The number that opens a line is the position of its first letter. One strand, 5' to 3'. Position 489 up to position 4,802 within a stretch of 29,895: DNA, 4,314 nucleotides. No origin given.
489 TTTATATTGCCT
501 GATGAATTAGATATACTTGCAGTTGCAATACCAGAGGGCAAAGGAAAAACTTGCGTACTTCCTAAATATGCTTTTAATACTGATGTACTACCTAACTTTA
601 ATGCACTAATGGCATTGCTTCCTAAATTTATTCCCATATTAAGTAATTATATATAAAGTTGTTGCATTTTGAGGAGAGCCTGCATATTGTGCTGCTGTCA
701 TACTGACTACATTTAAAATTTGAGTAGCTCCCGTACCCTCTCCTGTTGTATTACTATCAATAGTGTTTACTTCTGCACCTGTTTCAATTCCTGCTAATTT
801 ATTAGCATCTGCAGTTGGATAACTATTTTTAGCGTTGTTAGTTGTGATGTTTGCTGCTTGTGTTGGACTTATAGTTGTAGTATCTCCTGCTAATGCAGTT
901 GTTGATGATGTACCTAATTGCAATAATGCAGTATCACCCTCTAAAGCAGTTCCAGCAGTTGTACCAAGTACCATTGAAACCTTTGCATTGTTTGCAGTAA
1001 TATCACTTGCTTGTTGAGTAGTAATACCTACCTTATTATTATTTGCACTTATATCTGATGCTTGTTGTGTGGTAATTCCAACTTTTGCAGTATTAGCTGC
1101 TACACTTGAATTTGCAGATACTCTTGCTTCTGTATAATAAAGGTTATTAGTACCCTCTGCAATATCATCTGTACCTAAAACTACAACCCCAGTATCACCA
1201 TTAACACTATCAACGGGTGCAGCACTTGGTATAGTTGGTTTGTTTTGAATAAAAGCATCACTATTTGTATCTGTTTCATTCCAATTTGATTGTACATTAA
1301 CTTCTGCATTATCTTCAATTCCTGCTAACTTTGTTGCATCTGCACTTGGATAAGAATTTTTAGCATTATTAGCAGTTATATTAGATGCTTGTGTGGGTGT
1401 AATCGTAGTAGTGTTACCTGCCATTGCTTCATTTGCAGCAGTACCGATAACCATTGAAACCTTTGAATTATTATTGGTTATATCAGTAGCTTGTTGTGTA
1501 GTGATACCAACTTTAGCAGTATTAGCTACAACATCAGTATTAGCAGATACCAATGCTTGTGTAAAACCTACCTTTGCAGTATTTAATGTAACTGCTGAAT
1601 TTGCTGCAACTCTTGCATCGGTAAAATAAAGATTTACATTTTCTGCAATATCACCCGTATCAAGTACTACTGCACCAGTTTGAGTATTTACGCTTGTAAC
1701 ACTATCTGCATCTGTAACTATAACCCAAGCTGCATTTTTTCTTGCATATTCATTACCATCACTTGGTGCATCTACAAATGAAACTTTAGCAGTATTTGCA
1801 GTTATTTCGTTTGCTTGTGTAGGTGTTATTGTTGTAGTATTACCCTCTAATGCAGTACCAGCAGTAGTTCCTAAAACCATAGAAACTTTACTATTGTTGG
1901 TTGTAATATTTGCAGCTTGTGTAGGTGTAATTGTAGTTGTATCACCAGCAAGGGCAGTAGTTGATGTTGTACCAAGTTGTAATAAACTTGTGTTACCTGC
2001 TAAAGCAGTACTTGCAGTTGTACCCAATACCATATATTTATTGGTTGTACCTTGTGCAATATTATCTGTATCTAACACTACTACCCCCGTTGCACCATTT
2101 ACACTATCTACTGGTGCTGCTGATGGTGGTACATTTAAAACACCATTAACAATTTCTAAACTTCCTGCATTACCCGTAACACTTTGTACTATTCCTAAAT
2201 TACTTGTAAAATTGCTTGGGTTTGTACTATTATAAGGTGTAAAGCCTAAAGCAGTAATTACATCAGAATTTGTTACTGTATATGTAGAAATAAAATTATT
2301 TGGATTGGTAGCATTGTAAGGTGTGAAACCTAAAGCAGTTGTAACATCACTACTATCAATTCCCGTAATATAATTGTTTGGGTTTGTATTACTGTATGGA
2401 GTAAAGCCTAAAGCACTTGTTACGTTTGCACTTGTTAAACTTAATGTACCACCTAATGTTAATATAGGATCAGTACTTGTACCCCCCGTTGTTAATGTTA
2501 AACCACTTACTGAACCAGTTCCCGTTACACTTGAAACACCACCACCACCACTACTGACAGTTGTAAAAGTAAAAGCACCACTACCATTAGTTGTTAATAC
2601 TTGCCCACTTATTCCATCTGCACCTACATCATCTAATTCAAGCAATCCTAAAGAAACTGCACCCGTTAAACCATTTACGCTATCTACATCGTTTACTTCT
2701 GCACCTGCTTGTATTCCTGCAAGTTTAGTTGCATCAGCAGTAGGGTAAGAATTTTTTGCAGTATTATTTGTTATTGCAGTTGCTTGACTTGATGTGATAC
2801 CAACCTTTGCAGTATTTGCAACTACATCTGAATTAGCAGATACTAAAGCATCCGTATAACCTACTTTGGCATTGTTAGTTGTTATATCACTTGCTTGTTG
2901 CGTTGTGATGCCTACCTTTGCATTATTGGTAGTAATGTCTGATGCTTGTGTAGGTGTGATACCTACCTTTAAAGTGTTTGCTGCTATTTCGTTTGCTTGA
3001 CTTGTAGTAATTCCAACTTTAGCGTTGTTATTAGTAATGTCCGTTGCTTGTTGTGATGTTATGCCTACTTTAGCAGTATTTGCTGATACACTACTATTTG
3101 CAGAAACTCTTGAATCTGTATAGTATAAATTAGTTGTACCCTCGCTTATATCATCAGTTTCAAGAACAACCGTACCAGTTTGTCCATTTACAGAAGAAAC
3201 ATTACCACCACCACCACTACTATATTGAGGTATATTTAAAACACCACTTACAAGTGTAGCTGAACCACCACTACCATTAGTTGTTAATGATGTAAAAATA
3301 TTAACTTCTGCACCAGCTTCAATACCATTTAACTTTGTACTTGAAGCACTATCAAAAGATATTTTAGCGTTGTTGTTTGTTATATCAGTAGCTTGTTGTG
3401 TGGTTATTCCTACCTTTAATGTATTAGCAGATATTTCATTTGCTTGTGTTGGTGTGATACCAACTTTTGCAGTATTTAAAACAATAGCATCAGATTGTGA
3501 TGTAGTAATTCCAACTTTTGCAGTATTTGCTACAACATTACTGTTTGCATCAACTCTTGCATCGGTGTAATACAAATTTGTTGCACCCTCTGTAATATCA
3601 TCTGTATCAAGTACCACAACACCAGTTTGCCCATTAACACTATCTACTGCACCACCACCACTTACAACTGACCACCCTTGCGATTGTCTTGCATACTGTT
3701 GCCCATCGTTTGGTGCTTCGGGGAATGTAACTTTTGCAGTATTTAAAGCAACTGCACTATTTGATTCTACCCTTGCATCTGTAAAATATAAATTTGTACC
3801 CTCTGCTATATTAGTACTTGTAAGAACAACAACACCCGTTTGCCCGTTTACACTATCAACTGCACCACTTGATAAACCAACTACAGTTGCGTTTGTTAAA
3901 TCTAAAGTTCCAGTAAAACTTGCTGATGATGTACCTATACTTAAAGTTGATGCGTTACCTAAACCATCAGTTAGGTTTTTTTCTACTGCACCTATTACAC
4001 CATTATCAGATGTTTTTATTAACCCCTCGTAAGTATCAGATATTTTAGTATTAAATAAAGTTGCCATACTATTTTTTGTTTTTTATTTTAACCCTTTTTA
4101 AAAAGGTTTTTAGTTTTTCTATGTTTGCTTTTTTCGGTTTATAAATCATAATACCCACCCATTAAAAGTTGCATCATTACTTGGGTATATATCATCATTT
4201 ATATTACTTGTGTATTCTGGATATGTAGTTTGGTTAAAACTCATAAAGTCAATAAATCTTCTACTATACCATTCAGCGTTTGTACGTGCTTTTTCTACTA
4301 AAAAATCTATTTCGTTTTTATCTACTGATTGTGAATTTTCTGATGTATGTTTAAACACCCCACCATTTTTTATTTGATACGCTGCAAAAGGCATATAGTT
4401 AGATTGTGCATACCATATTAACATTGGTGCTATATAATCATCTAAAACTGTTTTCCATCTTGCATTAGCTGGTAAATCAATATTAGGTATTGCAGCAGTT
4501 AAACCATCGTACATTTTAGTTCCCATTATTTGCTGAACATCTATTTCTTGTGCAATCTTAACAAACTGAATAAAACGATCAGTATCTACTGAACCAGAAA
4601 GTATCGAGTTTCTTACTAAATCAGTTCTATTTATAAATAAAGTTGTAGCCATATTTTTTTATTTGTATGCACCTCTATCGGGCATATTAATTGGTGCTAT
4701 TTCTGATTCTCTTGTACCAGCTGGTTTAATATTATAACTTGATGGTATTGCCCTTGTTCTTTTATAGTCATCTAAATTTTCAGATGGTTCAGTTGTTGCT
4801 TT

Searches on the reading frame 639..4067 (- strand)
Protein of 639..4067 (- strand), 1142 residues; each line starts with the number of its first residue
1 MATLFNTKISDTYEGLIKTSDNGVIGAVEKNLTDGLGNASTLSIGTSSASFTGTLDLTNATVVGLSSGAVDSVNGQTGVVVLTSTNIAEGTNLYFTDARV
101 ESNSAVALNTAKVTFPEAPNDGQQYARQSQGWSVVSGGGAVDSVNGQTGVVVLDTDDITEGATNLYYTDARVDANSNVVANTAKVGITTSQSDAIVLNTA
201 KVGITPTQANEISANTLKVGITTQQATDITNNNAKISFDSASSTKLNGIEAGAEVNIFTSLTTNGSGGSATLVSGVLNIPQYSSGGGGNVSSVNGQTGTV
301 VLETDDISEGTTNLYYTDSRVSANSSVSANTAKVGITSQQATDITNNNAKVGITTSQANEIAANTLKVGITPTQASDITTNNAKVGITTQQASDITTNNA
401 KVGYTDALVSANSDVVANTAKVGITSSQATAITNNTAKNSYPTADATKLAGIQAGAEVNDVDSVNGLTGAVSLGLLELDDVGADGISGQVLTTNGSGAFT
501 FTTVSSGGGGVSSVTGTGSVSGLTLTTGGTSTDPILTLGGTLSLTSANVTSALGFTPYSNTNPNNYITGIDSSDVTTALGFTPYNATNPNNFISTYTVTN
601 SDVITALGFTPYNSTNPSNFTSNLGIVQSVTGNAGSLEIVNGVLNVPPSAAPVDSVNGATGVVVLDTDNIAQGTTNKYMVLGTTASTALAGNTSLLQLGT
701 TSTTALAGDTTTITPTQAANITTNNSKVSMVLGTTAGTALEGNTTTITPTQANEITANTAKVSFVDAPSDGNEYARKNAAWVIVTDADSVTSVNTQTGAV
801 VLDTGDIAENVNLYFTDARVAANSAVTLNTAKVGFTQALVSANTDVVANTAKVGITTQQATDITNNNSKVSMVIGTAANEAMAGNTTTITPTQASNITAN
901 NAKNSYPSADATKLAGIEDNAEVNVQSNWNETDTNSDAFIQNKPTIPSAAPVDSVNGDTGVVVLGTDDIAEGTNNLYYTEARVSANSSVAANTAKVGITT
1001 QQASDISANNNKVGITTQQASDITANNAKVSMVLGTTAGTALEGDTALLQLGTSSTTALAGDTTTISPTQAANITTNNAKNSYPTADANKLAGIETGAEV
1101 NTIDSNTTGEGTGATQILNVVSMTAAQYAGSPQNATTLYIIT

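Call 7: search_protein_families(library=phrogs, proteins=[window:639-4067:-])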
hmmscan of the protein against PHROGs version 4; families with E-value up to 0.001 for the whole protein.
window:639-4067:- (1142 aa): 2 families
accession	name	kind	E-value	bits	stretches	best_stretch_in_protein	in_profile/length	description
phrog_29238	-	unknown function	3.4e-20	72.5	3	128-218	219-307/997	-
phrog_2952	-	tail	2.1e-05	24.7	1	228-364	84-211/488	minor tail protein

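Call 61: search_protein_families(library=pfam, max_evalue=0.01, proteins=[window:639-4067:-])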
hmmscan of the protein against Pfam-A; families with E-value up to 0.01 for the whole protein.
window:639-4067:- (1142 aa): 0 families

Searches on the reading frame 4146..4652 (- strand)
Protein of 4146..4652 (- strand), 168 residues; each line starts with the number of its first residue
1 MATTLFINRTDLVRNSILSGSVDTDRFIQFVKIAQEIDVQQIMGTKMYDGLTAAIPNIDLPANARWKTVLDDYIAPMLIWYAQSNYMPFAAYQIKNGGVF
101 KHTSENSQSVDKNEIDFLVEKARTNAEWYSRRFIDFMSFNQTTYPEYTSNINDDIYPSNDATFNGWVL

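Call 7: search_protein_families(library=phrogs, proteins=[window:4146-4652:-])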
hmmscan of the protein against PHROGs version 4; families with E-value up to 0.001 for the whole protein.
window:4146-4652:- (168 aa): 1 family
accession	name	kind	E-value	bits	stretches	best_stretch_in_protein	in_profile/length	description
phrog_35048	-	unknown function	2.9e-17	64.1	1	4-154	5-154/184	-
